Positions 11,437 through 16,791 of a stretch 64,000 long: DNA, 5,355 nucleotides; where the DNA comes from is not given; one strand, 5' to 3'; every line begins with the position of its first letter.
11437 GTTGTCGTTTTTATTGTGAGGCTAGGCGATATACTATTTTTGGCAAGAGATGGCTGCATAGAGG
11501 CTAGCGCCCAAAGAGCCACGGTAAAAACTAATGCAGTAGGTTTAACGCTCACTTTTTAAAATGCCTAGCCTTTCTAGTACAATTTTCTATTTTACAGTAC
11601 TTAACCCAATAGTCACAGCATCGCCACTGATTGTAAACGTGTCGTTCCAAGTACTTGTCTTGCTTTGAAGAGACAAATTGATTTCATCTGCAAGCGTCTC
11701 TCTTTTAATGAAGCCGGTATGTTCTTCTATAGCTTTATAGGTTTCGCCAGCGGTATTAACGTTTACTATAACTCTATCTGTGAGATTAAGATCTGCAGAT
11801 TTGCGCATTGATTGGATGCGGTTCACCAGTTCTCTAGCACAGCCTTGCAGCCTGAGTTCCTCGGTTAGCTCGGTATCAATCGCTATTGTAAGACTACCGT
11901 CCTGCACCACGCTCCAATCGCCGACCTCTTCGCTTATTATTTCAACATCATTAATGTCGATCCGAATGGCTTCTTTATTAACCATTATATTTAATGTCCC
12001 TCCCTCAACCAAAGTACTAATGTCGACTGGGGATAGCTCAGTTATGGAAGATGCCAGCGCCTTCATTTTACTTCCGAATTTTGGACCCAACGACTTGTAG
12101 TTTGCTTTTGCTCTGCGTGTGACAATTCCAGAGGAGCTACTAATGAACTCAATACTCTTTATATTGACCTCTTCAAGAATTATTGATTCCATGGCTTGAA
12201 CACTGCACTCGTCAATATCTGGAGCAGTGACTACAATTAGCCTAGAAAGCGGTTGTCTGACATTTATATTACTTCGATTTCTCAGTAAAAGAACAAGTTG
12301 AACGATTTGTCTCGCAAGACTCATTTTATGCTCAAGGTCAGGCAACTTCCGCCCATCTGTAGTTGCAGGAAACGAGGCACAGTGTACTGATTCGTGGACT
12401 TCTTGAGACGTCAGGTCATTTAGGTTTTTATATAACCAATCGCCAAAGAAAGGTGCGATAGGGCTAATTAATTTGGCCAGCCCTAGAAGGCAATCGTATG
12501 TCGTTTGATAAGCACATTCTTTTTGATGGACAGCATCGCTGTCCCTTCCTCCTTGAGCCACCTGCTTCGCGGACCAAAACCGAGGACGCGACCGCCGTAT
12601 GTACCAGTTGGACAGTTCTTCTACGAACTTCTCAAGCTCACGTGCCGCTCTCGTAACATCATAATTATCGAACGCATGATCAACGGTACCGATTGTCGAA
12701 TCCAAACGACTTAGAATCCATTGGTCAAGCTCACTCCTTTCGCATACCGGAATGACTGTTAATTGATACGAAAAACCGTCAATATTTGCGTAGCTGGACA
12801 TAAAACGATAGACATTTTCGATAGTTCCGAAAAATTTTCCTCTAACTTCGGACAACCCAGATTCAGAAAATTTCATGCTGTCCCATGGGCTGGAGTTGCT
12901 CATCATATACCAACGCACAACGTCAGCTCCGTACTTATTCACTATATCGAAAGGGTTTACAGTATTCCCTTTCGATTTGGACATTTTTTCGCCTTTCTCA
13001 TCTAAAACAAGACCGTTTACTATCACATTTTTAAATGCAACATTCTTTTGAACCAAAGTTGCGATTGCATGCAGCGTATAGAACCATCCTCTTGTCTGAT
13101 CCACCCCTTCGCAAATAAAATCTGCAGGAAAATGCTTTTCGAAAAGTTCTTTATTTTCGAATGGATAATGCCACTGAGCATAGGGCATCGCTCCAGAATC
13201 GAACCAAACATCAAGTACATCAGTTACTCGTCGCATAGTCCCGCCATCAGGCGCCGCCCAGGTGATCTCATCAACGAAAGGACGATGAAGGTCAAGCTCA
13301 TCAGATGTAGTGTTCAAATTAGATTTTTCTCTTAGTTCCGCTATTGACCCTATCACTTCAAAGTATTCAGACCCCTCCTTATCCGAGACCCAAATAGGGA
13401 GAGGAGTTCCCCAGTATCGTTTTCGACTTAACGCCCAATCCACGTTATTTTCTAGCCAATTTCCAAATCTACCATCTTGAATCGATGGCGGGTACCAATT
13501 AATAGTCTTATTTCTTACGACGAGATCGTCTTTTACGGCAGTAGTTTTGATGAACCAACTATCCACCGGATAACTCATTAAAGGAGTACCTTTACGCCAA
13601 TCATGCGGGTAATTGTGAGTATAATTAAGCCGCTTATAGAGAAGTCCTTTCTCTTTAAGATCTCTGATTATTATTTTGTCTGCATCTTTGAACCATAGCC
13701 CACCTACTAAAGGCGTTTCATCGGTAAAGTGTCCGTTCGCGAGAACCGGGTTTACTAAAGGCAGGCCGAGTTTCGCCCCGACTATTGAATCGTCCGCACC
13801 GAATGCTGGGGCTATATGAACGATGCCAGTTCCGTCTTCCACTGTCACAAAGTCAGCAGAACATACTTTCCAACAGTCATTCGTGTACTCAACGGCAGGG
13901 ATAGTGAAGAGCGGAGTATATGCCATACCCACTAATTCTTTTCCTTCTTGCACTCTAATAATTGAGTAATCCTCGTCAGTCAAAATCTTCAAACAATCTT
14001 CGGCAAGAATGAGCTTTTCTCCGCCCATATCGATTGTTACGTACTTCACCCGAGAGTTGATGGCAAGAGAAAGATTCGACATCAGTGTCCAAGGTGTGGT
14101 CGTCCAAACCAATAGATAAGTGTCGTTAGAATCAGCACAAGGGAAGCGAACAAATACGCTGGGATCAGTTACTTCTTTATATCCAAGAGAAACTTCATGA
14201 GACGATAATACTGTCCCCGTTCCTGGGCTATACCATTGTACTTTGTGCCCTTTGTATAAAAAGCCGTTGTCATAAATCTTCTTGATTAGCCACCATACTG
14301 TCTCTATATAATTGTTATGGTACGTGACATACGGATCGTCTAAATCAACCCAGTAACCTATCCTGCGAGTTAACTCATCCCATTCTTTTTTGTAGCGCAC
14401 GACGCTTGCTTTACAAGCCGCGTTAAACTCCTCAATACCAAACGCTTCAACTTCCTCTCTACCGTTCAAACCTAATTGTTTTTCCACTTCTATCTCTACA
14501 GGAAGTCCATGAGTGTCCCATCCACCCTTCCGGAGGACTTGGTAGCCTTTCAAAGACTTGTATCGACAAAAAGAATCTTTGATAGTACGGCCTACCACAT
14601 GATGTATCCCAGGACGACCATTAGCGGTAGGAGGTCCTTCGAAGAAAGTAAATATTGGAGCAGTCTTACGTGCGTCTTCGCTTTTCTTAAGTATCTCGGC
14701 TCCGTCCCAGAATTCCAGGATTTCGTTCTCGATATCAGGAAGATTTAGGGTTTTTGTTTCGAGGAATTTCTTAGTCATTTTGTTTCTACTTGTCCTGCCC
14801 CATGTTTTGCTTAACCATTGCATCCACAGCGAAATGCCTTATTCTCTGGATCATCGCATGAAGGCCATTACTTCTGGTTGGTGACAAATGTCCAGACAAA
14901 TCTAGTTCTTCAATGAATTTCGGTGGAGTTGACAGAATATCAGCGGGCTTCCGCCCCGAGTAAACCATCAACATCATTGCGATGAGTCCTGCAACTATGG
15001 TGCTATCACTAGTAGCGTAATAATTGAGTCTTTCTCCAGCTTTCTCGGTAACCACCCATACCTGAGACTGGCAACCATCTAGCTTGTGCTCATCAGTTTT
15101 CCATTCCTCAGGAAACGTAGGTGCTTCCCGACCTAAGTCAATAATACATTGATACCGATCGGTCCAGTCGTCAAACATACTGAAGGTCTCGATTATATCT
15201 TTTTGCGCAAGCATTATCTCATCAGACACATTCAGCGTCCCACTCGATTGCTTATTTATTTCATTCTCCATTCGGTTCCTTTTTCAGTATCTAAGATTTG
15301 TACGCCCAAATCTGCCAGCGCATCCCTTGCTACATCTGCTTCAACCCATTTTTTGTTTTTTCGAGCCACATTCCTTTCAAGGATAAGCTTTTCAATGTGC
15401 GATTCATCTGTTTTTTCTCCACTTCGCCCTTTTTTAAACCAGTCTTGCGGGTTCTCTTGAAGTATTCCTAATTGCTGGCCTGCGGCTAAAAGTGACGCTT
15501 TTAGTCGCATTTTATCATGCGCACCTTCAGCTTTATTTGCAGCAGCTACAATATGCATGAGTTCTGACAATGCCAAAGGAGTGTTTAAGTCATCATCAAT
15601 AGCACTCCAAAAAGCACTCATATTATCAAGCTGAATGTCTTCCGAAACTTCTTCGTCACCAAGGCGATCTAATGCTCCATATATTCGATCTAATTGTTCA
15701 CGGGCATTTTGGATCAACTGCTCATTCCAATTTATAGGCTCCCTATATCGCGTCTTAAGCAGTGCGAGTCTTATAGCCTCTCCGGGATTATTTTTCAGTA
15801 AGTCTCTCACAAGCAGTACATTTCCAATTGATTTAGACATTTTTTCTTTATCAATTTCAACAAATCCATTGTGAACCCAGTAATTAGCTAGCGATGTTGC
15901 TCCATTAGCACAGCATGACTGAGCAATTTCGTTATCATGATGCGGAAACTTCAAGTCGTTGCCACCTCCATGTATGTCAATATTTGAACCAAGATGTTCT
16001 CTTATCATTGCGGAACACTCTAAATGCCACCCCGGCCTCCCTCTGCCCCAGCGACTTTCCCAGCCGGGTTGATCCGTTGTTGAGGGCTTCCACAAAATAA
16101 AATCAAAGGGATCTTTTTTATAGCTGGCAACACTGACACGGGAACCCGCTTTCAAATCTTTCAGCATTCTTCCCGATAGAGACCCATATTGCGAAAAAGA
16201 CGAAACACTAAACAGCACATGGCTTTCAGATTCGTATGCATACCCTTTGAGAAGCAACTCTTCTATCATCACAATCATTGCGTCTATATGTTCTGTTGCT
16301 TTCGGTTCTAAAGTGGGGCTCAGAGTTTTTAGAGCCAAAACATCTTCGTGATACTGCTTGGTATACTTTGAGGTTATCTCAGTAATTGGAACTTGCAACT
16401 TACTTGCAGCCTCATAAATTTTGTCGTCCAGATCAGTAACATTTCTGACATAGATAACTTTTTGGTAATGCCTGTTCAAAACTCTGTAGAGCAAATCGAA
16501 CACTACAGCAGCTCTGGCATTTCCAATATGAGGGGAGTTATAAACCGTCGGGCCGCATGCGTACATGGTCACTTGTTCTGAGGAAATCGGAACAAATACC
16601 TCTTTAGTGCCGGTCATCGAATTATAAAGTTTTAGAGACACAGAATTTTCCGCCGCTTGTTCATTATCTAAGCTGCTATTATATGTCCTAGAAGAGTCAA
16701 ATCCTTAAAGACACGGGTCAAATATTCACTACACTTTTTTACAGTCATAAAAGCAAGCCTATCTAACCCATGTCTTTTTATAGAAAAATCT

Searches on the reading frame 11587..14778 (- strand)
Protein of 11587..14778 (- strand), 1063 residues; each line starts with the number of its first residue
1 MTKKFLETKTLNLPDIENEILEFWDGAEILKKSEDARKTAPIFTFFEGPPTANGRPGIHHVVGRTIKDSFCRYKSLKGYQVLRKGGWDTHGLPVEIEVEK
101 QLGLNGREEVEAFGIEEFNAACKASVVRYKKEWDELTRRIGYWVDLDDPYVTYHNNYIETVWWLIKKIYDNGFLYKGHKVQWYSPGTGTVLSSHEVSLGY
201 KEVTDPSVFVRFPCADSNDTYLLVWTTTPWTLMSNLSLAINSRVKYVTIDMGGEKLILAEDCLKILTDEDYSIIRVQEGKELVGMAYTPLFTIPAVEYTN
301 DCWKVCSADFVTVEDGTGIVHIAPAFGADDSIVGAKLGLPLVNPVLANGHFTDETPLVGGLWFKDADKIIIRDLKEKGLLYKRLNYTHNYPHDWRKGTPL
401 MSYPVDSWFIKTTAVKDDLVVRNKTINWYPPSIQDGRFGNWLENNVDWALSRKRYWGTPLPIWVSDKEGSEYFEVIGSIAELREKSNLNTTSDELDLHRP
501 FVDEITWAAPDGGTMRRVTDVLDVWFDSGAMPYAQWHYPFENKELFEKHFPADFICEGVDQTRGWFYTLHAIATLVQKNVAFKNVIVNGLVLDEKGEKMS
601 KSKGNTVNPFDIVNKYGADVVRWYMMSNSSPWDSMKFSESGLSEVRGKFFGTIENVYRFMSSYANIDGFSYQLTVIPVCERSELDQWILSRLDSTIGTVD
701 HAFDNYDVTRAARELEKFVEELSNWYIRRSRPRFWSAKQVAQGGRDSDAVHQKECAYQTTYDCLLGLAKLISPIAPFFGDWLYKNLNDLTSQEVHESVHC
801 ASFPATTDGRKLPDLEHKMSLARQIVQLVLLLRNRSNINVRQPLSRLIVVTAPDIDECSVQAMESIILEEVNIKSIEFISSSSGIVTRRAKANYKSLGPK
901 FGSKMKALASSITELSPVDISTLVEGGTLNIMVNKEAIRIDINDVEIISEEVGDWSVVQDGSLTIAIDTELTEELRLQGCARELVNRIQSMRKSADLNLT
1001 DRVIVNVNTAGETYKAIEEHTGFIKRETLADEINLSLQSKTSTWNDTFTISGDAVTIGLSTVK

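Call 3: search_protein_families(library=ncbifam, proteins=[window:11587-14778:-])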
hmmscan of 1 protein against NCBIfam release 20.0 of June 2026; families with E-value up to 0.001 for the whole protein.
window:11587-14778:- (1063 aa): 17 families
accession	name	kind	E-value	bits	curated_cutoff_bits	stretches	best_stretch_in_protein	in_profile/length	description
TIGR00392.1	ileS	equivalog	9e-281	933.9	621.4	1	9-852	4-852/861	isoleucine--tRNA ligase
NF000257.1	MupA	exception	1.2e-275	917.1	1900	1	1-1037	1-1003/1024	mupirocin-resistant isoleucine--tRNA ligase MupA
NF000258.1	MupB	exception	4.2e-255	849.2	1900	1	17-1035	9-1007/1033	mupirocin-resistant isoleucine--tRNA ligase MupB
TIGR00422.1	valS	equivalog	2.5e-123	412.9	612.1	2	304-911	255-823/863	valine--tRNA ligase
NF009687.0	PRK13208.1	equivalog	2.7e-114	383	738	2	304-884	254-794/801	valine--tRNA ligase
NF004349.1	PRK05729.1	equivalog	1.4e-109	367.6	704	2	304-882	249-773/860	valine--tRNA ligase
NF040702.1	ileS_w_GNAT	exception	9.5e-100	334.7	1999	2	260-778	456-948/1100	isoleucine--tRNA ligase, N-acetyltransferase domain-containing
NF011492.0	PRK14900.1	equivalog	1.6e-67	228.2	1783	2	305-887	266-807/1044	valine--tRNA ligase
NF000540.1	alt_ValS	exception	1.3e-57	195.4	900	2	360-853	339-804/827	valine--tRNA ligase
NF008957.0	PRK12300.1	subfamily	3.4e-53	180.8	677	2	12-327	5-318/946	leucine--tRNA ligase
TIGR00395.1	leuS_arch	equivalog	2.7e-45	154.7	648.5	2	15-333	2-318/938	leucine--tRNA ligase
TIGR00396.1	leuS_bact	equivalog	2.3e-33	115.3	548.4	2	447-665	413-668/843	leucine--tRNA ligase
TIGR00398.1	metG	equivalog_domain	1.2e-25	90.3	336.35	2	523-787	249-502/530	methionine--tRNA ligase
NF008900.0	PRK12267.1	equivalog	3.2e-22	78.8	598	1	521-808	224-499/648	methionine--tRNA ligase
NF001100.0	PRK00133.1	equivalog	1.7e-15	56.6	587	1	440-788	221-504/676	methionine--tRNA ligase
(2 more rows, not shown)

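Call 4: search_protein_families(library=pfam, proteins=[window:11587-14778:-])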
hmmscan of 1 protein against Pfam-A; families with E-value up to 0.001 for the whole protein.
window:11587-14778:- (1063 aa): 6 families
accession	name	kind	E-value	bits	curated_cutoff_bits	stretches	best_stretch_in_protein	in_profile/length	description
PF00133.28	tRNA-synt_1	-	1.9e-124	416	22.7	1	20-637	2-413/414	tRNA synthetases class I (I, L, M and V)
PF19302.4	DUF5915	-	2.9e-52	177.5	27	1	865-1057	2-190/195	Domain of unknown function (DUF5915)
PF08264.19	Anticodon_1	-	1.7e-28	99.8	25.1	1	685-845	1-145/148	Anticodon-binding domain of tRNA ligase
PF09334.17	tRNA-synt_1g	-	1.8e-18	67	20.1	2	521-642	244-371/391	tRNA synthetases class I (M)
PF01921.24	tRNA-synt_1f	-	0.00011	21.7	27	1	590-644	274-327/360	tRNA synthetases class I (K)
PF01406.26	tRNA-synt_1e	-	0.00013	21.8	27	1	591-645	246-299/301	tRNA synthetases class I (C) catalytic domain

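Call 7: find_related_loci(query=window:11587-14778:-, collection=genome_contigs, flank=6000)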
Query window:11587-14778:- (1063 aa) in genome_contigs; peptide patterns used: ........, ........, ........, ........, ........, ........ (x = any residue, [..] = any of these).
599 stretches matched a pattern (row limit reached: there are more); 599 encode a relative of the query (tblastn E <= 1e-3); the best 80 are kept; 80 distinct loci.
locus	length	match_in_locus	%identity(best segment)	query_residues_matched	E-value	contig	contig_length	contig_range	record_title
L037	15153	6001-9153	56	4-1063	0e+0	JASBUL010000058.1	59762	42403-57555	MAG: Oceanococcus sp. isolate BWSM_70 k141_2060452, whole genome shotgun sequence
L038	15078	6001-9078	55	1-1033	0e+0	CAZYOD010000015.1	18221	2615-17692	MAG TPA_asm: uncultured Balneolaceae bacterium isolate SRP304980_co1_251 genome assembly, contig: NODE_1466_length_18221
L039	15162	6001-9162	55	12-1059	0e+0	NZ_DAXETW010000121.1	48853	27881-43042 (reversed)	MAG: Longibacter sp. isolate cl_S1C205_1 S1Ck119_81241, whole genome shotgun sequence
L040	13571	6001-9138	55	4-1059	0e+0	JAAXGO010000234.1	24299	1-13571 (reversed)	MAG: Rhodothermales bacterium isolate Plut_88865 filtered_Plut_88865_genomic_contig_151208, whole genome shotgun sequenc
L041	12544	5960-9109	54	1-1059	0e+0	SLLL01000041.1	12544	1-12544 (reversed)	MAG: Balneolaceae bacterium isolate CSSed165cm_311 CSSed16-5cm-17052, whole genome shotgun sequence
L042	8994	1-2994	54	51-1057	0e+0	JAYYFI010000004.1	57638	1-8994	MAG: Pseudomonadota bacterium isolate XS_MAG81 XS_MAG81_0004, whole genome shotgun sequence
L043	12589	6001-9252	50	1-1063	0e+0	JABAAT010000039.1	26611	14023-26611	MAG: Gammaproteobacteria bacterium isolate bin20o c_000000788727, whole genome shotgun sequence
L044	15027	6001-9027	50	8-1034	0e+0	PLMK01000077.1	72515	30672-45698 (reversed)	MAG: Ignavibacteriae bacterium isolate fen_1300 73.20120800_E3D.21_contig_4090, whole genome shotgun sequence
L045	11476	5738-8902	47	3-1063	0e+0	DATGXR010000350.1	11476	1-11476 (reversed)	MAG TPA_asm: Bacteroidota bacterium isolate SMAG_U10614 k141_24684, whole genome shotgun sequence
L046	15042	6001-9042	49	8-1030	0e+0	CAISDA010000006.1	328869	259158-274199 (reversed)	MAG: uncultured Ignavibacteriae bacterium isolate MJ-time_bin-6381 genome assembly, contig: bin-6381:06/89, whole genome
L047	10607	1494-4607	48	8-1062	0e+0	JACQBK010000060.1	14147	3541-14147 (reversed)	MAG: Ignavibacteriales bacterium isolate NC_groundwater_940_Pr1_S-0.2um_46_57 Montesol18-Sp2_coassembly_scaffold_298282,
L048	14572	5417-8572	53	4-1062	0e+0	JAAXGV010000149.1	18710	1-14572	MAG: Rhodothermales bacterium isolate Plut_88872 unfiltered_Plut_88872_genomic_contig_990092, whole genome shotgun seque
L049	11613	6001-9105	49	11-1062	0e+0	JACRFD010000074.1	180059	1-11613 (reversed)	MAG: Ignavibacteriales bacterium isolate NC_groundwater_1716_Pr3_B-0.1um_38_18 SR-2_scaffold_141_3073457, whole genome s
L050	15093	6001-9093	50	8-1059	0e+0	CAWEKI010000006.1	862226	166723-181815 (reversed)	MAG: uncultured Bacteroidetes bacterium isolate MFD05942.bin.1.2 genome assembly, contig: contig_23257, whole genome sho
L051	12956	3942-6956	49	8-1030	0e+0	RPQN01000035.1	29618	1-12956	MAG: Ignavibacteriae bacterium isolate metabat2.334 metabat2.334_Contig_542834, whole genome shotgun sequence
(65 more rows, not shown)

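Call 37: search_solved_structures(query=window:11587-14778:-, max_evalue=1e-50, show_alignments=1)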
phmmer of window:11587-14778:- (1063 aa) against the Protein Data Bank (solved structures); distinct sequences matched with E-value up to 1e-50: 15.
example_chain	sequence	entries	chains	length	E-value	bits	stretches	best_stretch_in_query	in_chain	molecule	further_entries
8c8w_A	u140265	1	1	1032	2.6e-275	919.5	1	16-1032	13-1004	Isoleucine--tRNA ligase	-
8c8v_A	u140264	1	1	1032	4.3e-272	908.8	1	16-1032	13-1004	Isoleucine--tRNA ligase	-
8c8u_A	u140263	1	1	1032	8e-272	907.9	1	16-1032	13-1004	Isoleucine--tRNA ligase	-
8c9d_A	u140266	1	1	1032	1.6e-270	903.6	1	16-1032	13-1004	Isoleucine--tRNA ligase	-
1ile_A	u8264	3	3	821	8.8e-255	851.5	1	5-833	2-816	ISOLEUCYL-TRNA SYNTHETASE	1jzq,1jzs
9w01_B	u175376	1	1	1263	8.5e-214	715.8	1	9-1025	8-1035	Isoleucine--tRNA ligase, cytoplasmic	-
8wnd_A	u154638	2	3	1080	7e-203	679.7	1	12-1029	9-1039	isoleucine--tRNA ligase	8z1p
9wqs_A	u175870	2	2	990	5.6e-191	640.2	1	12-976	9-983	Isoleucine--tRNA ligase, cytoplasmic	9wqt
7d5c_A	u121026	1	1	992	6.2e-191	640.1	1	12-976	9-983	Isoleucine--tRNA ligase, cytoplasmic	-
6ldk_A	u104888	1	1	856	2.3e-183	615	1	12-808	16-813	Isoleucine--tRNA ligase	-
8c9f_A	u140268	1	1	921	5.1e-112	378.8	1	12-800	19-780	Isoleucine--tRNA ligase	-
8c9e_A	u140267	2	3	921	1.5e-109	370.6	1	12-800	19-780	Isoleucine--tRNA ligase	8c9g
1ffy_A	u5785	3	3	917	1.4e-107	364.1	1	12-808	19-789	ISOLEUCYL-TRNA SYNTHETASE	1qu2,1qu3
8wnf_A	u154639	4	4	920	3.9e-71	243.4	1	20-731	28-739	Isoleucine--tRNA ligase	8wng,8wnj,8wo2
8wni_A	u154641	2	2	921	4e-71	243.4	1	20-731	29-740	Isoleucine--tRNA ligase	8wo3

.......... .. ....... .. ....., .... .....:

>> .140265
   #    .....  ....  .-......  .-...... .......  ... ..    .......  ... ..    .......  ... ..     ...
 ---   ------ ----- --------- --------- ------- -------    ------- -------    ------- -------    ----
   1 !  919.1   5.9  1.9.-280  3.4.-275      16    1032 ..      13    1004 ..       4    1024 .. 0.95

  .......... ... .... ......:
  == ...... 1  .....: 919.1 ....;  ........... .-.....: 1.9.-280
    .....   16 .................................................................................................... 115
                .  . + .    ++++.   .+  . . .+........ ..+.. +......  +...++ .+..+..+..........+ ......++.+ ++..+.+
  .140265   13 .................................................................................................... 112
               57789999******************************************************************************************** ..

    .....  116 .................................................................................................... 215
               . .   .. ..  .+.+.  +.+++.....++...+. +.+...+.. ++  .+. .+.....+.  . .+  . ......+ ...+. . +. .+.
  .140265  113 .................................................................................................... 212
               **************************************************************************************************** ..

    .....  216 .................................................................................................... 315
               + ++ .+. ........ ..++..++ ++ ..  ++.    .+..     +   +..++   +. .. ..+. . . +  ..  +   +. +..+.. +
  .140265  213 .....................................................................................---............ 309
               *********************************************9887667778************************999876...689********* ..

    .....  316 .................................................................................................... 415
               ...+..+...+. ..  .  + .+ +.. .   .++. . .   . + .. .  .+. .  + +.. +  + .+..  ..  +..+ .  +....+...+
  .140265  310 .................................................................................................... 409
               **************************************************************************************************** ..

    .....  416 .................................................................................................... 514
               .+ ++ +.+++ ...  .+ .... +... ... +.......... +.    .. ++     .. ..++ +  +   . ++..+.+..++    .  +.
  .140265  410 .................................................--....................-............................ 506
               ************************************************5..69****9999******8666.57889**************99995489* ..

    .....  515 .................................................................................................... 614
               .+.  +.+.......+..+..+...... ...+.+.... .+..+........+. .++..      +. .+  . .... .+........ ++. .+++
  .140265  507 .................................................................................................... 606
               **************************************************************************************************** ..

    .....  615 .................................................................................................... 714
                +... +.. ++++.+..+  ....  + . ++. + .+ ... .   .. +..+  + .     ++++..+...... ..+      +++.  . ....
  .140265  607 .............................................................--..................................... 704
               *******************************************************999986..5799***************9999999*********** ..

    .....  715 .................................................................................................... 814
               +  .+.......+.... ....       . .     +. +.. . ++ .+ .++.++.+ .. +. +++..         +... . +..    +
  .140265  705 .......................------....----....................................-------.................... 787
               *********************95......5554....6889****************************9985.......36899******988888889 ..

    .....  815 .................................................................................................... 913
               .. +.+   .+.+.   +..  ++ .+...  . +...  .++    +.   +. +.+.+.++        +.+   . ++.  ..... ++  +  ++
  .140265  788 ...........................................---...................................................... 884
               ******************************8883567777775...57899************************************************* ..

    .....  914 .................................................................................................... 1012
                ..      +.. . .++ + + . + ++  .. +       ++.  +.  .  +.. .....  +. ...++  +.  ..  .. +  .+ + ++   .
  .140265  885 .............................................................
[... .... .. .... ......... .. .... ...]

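Call 42: find_encoding_contigs(protein=window:11587-14778:-, flank=3000, max_places=6)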
Protein window:11587-14778:- (1063 aa): 1 contig read that carries it; 1 place shown.
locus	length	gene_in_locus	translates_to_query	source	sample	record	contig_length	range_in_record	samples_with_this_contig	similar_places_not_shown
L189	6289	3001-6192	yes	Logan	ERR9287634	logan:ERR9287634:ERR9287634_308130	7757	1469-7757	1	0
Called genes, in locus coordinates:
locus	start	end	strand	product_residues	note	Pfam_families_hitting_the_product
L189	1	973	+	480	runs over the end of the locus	PF05221:AdoHcyase, PF00670:AdoHcyase_NAD, PF02826:2-Hacid_dh_C (weak)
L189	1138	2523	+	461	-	PF00133:tRNA-synt_1 (faint), PF01406:tRNA-synt_1e, PF01921:tRNA-synt_1f (faint), PF09334:tRNA-synt_1g (faint), PF09190:DALR_2, PF23493:CysS_C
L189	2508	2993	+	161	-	PF02657:SufE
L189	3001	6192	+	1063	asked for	PF00133:tRNA-synt_1, PF09334:tRNA-synt_1g, PF08264:Anticodon_1, PF19302:DUF5915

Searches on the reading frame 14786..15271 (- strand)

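Call 39: search_protein_families(library=pfam, proteins=[window:14786-15271:-], max_evalue=0.00001)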
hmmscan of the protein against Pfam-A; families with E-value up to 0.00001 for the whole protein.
window:14786-15271:- (161 aa): 1 family
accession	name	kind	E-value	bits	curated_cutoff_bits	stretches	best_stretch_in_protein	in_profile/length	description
PF02657.20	SufE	-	2e-44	150.7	27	1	27-146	1-120/121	Fe-S metabolism associated domain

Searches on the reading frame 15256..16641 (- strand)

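Call 39: search_protein_families(library=pfam, proteins=[window:15256-16641:-], max_evalue=0.00001)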
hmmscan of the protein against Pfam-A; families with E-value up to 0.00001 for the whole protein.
window:15256-16641:- (461 aa): 5 families
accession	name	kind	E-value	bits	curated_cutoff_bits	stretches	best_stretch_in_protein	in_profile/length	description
PF01406.26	tRNA-synt_1e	-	1.1e-117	393.2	27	1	16-314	2-300/301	tRNA synthetases class I (C) catalytic domain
PF09334.17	tRNA-synt_1g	-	2.4e-09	36.9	20.1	0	34-147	11-125/391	tRNA synthetases class I (M)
PF09190.17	DALR_2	-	2e-08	35.1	22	1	344-395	2-57/57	DALR domain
PF23493.1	CysS_C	-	6.4e-08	33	23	1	415-459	7-51/51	Cysteinyl-tRNA ligase anticodon binding domain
PF01921.24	tRNA-synt_1f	-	3.3e-06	26.7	27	0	261-325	275-340/360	tRNA synthetases class I (K)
